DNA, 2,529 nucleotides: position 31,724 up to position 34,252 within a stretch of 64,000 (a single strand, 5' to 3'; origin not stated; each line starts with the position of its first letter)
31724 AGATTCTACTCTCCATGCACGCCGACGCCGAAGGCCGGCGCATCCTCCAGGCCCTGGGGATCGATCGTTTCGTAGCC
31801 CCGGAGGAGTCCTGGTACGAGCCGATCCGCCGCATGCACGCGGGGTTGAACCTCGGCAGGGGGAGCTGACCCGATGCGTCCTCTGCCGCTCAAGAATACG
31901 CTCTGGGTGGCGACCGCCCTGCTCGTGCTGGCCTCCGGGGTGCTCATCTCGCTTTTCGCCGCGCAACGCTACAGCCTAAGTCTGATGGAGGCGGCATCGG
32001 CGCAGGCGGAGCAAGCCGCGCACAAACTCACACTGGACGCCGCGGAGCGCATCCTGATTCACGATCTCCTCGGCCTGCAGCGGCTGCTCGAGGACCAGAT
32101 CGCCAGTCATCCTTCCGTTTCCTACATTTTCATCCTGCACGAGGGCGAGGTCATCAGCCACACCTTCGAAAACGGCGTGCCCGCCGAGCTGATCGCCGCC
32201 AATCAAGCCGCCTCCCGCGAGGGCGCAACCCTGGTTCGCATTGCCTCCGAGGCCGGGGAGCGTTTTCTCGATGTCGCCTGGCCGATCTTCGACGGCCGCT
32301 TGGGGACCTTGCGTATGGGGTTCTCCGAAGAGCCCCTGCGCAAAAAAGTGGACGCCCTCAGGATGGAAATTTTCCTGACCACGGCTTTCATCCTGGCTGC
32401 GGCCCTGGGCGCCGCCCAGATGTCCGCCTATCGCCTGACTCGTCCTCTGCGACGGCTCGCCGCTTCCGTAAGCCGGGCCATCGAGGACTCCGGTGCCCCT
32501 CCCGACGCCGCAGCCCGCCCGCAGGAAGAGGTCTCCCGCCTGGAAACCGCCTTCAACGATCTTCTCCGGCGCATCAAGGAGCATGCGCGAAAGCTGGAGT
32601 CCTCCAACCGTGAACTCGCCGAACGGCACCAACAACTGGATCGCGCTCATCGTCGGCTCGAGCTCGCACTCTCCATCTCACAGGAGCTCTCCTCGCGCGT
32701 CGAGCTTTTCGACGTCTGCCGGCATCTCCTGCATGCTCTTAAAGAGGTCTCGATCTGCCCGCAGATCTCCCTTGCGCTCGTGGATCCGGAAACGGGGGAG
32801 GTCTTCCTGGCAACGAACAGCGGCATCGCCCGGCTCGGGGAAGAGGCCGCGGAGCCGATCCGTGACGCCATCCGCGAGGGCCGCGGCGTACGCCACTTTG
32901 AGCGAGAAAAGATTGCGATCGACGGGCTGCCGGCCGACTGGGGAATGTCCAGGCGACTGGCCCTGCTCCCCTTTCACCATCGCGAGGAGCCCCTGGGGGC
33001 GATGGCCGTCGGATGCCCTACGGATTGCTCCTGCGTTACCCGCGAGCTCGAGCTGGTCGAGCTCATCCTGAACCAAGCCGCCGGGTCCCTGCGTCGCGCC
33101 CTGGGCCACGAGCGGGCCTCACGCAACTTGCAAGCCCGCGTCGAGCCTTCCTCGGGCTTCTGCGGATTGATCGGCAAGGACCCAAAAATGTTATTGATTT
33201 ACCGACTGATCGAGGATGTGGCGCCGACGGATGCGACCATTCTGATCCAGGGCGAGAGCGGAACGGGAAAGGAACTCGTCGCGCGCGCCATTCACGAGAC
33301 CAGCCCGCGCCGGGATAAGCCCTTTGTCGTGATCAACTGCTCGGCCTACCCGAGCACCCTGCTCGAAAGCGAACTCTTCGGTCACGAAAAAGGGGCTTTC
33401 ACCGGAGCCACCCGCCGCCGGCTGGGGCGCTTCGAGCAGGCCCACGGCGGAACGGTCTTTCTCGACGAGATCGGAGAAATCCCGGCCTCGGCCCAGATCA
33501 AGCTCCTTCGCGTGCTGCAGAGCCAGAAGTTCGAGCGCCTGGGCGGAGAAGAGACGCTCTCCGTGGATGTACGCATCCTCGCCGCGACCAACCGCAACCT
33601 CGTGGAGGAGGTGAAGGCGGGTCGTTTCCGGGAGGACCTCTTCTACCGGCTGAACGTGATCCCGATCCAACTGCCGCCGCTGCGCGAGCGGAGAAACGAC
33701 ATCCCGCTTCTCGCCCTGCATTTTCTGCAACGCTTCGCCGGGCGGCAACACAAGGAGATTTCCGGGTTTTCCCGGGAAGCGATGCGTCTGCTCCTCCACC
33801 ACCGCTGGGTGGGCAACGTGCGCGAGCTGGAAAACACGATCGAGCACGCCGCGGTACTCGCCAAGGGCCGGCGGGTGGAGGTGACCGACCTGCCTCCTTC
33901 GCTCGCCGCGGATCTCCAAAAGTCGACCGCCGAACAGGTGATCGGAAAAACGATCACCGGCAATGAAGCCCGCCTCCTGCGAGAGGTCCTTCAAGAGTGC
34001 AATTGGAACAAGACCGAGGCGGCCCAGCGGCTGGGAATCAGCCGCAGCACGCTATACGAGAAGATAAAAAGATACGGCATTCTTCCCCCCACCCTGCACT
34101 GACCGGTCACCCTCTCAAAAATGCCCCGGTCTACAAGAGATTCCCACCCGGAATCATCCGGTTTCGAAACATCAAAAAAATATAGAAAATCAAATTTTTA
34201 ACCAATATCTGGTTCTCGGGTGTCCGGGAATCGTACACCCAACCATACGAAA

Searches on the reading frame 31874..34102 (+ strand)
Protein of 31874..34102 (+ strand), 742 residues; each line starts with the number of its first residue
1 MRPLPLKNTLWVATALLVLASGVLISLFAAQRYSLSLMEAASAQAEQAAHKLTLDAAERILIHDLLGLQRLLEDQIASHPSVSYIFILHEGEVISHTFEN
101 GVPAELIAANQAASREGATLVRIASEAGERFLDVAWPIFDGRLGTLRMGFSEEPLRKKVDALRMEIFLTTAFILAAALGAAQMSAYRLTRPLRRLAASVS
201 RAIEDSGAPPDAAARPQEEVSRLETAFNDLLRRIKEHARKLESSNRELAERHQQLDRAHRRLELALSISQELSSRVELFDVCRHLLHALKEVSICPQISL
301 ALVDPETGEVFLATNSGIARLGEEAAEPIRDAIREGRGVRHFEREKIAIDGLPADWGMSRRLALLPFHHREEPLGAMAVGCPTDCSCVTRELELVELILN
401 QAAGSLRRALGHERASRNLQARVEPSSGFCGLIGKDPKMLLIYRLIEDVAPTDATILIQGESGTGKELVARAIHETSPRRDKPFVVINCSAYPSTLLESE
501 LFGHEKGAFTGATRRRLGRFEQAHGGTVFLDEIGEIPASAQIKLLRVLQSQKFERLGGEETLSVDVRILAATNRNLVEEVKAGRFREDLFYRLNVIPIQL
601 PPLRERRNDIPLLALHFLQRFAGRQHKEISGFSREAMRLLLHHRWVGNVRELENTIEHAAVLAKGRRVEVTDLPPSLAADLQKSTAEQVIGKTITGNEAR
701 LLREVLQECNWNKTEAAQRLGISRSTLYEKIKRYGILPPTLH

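Call 63: search_protein_families(library=pfam, proteins=[window:31874-34102:+], max_evalue=0.01)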
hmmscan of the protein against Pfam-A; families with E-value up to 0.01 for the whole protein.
window:31874-34102:+ (742 aa): 17 families
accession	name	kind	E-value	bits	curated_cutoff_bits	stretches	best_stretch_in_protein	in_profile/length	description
PF00158.32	Sigma54_activat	-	7.5e-73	244.2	20.2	1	432-599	1-168/168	Sigma-54 interaction domain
PF25601.1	AAA_lid_14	-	2.1e-28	98.4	27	1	604-687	1-84/87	AAA+ ATPase lid domain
PF14532.12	Sigma54_activ_2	-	4.1e-18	66.4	25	1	433-603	1-138/138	Sigma-54 interaction domain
PF02954.25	HTH_8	-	4e-15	55.7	22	1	698-734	6-42/42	Bacterial regulatory protein, Fis family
PF17203.10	sCache_3_2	-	4e-08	33.9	28.4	1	37-163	6-139/140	Single cache domain 3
PF07728.20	AAA_5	-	3.4e-07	30.8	22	1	456-575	2-124/139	AAA domain (dynein-related subfamily)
PF13185.12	GAF_2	-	8.4e-07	29.7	28.6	1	280-403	6-132/136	GAF domain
PF00004.35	AAA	-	5.4e-05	24.1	21.2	1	456-587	1-125/131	ATPase family associated with various cellular activities (AAA)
PF13556.12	HTH_30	-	5.5e-05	23.3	27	1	704-733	7-35/59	PucR C-terminal helix-turn-helix domain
PF13384.12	HTH_23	-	0.00049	20.3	24.6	1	700-734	9-41/50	Homeodomain-like domain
PF07724.20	AAA_2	-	0.00055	20.4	27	1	454-560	4-111/166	AAA domain (Cdc48 subfamily)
PF13518.12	HTH_28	-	0.0011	19.5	25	1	700-734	4-36/52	Helix-turn-helix domain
PF01381.28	HTH_3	-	0.0012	19.2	23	1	702-728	1-27/55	Helix-turn-helix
PF18024.7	HTH_50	-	0.0025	17.9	27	1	716-736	29-49/50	Helix-turn-helix domain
PF01078.27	Mg_chelatase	-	0.0049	16.7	20.3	0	511-573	93-157/207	Magnesium chelatase, subunit ChlI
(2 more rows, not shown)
